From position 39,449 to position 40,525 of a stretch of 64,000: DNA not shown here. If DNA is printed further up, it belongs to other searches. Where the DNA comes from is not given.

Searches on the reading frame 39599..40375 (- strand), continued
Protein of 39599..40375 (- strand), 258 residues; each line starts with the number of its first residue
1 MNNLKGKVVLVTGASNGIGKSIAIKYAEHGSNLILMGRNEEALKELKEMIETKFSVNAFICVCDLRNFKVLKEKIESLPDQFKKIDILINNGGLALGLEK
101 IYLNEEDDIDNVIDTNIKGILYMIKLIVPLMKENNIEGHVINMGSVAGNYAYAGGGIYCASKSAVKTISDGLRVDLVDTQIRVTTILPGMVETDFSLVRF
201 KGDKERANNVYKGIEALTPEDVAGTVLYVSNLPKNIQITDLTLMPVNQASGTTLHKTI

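Call 75: find_encoding_contigs(protein=P0258, flank=4000, max_places=10)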
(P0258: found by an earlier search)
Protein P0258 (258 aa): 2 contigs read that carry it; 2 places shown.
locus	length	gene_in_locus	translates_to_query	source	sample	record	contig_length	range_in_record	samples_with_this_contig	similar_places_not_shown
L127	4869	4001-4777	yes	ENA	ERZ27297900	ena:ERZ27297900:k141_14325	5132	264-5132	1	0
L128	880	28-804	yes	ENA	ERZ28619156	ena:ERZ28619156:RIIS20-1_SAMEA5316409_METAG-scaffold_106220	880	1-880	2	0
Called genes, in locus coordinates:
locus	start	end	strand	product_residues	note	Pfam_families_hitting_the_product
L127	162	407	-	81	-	-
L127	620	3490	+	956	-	PF09565:RE_NgoFVII (faint), PF13091:PLDc_2, PF00270:DEAD (weak), PF04851:ResIII, PF18766:SWI2_SNF2 (weak), PF00271:Helicase_C, PF26350:DUF8090, PF11907:DUF3427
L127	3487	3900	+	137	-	PF00293:NUDIX, PF14815:NUDIX_4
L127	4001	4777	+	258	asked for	PF00106:adh_short, PF08659:KR, PF13561:adh_short_C2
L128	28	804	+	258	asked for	PF00106:adh_short, PF08659:KR, PF13561:adh_short_C2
